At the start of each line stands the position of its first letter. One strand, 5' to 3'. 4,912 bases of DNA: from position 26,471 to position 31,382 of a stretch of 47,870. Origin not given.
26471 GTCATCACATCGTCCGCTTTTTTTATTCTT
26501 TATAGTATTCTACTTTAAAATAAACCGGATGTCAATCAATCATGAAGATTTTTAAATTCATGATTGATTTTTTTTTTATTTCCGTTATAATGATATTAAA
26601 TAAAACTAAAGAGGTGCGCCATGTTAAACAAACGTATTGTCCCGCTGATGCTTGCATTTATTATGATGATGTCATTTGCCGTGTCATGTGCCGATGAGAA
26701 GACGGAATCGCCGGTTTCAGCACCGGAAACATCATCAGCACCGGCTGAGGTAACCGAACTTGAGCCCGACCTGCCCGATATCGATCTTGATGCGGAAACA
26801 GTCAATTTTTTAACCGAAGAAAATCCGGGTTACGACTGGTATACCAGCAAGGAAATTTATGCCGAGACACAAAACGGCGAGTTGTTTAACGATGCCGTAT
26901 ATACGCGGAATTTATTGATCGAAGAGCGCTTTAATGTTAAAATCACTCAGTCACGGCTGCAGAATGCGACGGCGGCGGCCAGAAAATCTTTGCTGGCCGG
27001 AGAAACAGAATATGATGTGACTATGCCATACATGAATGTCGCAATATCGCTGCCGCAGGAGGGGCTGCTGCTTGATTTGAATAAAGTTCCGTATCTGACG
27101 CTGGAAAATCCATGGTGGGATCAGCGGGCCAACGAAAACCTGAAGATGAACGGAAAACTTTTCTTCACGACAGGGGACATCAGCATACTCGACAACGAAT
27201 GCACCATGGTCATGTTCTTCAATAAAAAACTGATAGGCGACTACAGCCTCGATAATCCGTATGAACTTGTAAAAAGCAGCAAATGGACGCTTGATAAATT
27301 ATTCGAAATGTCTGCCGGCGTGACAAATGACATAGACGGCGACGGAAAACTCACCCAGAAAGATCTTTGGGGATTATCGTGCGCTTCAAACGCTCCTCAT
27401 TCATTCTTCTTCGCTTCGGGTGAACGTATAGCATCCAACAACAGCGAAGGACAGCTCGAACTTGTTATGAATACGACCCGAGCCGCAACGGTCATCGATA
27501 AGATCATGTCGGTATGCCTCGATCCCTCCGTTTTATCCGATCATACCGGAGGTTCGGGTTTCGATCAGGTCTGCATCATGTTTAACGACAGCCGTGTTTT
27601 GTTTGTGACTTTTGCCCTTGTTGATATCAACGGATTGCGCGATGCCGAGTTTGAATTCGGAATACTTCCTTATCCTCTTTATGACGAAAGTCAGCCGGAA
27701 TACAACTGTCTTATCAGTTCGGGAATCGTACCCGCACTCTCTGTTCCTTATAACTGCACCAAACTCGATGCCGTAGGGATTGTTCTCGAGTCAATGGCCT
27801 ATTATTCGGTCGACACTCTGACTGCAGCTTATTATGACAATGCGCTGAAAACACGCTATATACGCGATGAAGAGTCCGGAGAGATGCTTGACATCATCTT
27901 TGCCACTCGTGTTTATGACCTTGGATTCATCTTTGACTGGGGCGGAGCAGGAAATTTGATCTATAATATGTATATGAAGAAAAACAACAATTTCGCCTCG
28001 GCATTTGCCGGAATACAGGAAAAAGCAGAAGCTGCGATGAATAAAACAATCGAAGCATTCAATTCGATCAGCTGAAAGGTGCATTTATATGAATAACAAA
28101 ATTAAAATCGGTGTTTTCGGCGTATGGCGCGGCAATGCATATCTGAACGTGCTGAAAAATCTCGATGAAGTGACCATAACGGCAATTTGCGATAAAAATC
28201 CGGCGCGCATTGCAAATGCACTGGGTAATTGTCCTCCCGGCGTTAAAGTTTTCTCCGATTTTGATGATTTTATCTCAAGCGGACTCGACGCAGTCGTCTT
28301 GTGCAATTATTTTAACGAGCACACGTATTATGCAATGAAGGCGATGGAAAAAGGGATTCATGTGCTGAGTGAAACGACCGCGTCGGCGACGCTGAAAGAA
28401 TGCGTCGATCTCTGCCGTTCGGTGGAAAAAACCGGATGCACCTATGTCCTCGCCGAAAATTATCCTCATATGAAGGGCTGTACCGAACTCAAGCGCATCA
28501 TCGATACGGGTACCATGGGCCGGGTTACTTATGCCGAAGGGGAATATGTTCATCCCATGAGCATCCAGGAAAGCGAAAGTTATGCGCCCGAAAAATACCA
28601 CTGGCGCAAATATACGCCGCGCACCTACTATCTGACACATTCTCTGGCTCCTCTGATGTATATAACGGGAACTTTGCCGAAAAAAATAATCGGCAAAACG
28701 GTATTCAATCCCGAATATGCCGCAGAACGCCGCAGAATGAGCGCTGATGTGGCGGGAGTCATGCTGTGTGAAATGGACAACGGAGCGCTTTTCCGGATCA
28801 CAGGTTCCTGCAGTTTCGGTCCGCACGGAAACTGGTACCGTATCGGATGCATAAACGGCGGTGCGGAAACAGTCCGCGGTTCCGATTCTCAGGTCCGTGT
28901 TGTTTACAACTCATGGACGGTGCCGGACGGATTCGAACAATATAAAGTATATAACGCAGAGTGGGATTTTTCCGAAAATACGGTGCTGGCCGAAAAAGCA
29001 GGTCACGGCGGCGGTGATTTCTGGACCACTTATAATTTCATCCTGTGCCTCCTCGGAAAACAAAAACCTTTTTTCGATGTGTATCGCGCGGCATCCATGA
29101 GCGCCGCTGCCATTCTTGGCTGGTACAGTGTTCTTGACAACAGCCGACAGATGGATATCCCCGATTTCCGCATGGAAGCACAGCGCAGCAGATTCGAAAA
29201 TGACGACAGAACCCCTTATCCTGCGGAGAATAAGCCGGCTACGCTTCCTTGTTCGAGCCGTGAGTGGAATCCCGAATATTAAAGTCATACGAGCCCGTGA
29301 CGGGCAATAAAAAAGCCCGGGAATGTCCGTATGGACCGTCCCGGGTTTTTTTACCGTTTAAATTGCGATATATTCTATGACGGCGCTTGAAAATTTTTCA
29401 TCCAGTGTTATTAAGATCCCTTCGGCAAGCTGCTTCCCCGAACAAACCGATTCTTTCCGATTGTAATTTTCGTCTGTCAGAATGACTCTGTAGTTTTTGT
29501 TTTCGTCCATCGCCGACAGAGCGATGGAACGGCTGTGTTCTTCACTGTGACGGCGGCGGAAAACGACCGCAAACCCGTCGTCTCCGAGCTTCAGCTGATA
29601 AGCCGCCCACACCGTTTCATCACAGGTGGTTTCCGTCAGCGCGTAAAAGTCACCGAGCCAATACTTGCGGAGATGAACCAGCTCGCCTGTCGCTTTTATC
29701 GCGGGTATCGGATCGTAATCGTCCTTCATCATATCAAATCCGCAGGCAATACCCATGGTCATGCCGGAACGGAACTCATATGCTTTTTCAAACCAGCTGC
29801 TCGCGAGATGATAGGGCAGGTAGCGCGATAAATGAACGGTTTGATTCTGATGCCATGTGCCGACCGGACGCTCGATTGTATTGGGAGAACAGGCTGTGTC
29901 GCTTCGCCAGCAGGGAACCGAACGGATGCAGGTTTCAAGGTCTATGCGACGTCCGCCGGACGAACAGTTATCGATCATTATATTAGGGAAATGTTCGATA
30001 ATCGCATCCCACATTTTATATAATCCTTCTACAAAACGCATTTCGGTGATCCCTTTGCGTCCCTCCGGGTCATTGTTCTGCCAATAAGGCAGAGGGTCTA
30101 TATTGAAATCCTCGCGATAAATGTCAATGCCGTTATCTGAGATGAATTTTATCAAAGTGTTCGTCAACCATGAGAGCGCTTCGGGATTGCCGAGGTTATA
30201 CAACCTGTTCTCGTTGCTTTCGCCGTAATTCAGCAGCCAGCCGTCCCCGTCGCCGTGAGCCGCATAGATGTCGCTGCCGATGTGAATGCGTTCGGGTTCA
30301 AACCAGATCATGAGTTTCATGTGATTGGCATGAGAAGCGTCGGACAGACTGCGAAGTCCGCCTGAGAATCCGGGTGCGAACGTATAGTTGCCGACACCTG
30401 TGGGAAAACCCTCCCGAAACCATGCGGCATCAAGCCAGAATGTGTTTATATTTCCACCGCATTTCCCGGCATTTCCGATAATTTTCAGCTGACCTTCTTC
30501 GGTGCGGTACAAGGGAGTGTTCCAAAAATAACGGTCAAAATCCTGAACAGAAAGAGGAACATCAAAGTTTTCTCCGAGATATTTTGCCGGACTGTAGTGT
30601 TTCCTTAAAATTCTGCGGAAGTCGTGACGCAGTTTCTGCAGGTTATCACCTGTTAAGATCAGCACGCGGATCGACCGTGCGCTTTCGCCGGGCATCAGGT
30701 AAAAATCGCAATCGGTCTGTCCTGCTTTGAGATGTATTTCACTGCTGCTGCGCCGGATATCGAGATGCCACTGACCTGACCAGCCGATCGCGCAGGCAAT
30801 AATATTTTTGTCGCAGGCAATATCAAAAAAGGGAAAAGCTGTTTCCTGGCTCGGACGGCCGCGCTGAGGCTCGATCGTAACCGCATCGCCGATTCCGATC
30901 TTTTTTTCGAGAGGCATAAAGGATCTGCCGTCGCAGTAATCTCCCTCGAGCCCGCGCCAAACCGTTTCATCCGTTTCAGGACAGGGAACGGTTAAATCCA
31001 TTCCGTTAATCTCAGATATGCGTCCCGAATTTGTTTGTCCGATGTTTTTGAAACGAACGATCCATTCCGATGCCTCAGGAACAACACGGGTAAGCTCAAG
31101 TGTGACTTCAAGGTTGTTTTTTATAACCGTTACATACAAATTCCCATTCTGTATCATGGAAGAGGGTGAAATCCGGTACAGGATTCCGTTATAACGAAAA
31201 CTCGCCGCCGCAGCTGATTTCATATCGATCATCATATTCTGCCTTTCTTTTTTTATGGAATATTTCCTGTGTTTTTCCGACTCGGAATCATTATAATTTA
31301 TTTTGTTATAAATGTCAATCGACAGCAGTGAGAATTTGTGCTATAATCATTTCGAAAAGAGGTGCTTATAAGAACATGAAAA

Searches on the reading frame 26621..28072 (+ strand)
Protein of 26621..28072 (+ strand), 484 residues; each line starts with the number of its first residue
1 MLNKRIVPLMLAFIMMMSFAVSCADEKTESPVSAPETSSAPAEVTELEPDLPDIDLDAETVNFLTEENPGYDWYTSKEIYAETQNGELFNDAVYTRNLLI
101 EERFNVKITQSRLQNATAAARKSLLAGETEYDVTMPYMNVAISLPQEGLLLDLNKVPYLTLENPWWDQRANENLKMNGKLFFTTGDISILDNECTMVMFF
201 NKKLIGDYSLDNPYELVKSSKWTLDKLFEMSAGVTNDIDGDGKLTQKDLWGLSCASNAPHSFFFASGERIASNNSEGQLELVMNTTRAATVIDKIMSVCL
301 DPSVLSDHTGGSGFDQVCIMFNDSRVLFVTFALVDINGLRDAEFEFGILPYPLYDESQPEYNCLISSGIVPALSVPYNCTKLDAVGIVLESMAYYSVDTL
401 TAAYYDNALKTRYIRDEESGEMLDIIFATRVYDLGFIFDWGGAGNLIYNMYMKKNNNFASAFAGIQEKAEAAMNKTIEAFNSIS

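Call 7: search_protein_families(library=pfam, proteins=[window:26621-28072:+], max_evalue=0.001)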
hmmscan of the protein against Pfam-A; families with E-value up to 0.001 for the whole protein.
window:26621-28072:+ (484 aa): 1 family
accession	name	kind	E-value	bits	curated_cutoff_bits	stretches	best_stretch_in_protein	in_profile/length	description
PF13416.11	SBP_bac_8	-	5.5e-05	23.5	27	1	105-295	13-165/279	Bacterial extracellular solute-binding protein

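Call 97: search_solved_structures(query=window:26621-28072:+, max_evalue=0.01)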
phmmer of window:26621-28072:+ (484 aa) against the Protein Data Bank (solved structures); distinct sequences matched with E-value up to 0.01: 0.
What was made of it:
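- Tried and rejected: The SBP-like neighbour has no solved homolog detectable by sequence (call 97).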

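Call 98: search_protein_families(library=ncbifam, proteins=[window:26621-28072:+], max_evalue=0.001)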
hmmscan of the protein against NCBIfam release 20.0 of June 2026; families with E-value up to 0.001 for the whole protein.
window:26621-28072:+ (484 aa): 0 families

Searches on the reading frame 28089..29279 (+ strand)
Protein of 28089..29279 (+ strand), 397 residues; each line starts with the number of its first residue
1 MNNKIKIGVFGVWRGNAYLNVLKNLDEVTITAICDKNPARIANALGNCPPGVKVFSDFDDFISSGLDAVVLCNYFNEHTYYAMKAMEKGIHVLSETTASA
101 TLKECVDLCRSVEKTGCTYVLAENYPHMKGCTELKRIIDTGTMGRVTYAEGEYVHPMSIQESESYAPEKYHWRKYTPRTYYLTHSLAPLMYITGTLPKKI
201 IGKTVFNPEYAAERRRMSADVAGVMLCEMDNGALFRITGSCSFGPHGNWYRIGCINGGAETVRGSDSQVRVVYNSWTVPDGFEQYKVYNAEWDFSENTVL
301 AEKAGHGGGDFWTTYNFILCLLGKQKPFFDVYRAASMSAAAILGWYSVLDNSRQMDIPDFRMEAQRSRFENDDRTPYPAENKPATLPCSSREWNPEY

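Call 7: search_protein_families(library=pfam, proteins=[window:28089-29279:+], max_evalue=0.001)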
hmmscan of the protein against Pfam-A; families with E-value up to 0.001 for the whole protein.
window:28089-29279:+ (397 aa): 2 families
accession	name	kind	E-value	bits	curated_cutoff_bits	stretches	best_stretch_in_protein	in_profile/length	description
PF01408.29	GFO_IDH_MocA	-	7.2e-13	49.7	24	1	5-120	1-117/120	Oxidoreductase family, NAD-binding Rossmann fold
PF22725.1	GFO_IDH_MocA_C3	-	1.2e-05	25.7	27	1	133-258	3-122/124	GFO/IDH/MocA C-terminal domain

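Call 98: search_protein_families(library=ncbifam, proteins=[window:28089-29279:+], max_evalue=0.001)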
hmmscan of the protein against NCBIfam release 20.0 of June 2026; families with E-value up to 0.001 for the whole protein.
window:28089-29279:+ (397 aa): 9 families
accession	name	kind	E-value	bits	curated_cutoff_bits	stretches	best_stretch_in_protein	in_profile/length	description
NF040723.1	UDP-GlcNAcDh_Arch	equivalog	6.9e-13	48.8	450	1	5-159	1-154/302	UDP-N-acetylglucosamine 3-dehydrogenase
TIGR04380.1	myo_inos_iolG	equivalog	6.8e-10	38.3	355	1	5-149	2-148/330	inositol 2-dehydrogenase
NF052479.1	LevoglcsnDh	equivalog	4.5e-08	32.2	650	1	65-160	73-168/386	levoglucosan dehydrogenase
NF058563.1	BT_2159_fam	equivalog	5.2e-08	32.3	650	1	5-146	1-143/350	disaccharide 3-dehydrogenase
NF007574.0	PRK10206.1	equivalog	6.1e-06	25.5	352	1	53-153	52-153/345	oxidoreductase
NF058561.1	BT_2158_fam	equivalog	7.7e-06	24.7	750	1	6-153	35-184/487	glycoside 3-dehydrogenase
NF052679.1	InsChiInosDhIolG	equivalog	5.5e-05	22.3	540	1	5-145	3-147/343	bifunctional inositol 2-dehydrogenase/D-chiro-inositol 1-dehydrogenase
NF008607.0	PRK11579.1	subfamily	0.00023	20.3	330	1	1-152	1-151/346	oxidoreductase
TIGR01761.1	thiaz-red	subfamily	0.00036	20.1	188.8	1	81-131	83-131/350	thiazolinyl imide reductase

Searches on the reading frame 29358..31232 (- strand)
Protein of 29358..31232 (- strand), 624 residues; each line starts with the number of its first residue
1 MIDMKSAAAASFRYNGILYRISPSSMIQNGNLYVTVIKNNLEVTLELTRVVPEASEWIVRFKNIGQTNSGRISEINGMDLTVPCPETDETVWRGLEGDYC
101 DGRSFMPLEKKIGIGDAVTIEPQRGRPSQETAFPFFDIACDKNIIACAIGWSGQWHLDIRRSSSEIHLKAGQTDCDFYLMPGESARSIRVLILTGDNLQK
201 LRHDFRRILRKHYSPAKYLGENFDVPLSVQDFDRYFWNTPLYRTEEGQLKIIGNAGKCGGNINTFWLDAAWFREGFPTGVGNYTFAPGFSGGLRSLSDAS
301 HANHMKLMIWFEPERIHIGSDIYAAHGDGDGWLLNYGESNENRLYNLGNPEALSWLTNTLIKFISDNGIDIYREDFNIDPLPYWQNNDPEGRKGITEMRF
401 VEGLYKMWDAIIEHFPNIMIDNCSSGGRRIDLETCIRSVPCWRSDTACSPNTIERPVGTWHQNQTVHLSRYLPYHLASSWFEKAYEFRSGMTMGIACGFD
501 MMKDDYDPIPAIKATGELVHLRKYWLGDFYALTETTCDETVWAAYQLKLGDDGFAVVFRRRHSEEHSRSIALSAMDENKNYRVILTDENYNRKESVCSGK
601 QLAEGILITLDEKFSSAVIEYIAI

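Call 7: search_protein_families(library=pfam, proteins=[window:29358-31232:-], max_evalue=0.001)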
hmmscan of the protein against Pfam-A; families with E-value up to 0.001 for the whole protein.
window:29358-31232:- (624 aa): 2 families
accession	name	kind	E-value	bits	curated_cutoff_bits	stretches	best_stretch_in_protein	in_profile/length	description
PF02065.24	Melibiase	-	5.1e-23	82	27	1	197-447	15-262/347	Melibiase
PF01055.32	Glyco_hydro_31_2nd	-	9.6e-06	25.6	23.5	1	242-378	18-158/328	Glycosyl hydrolases family 31 TIM-barrel domain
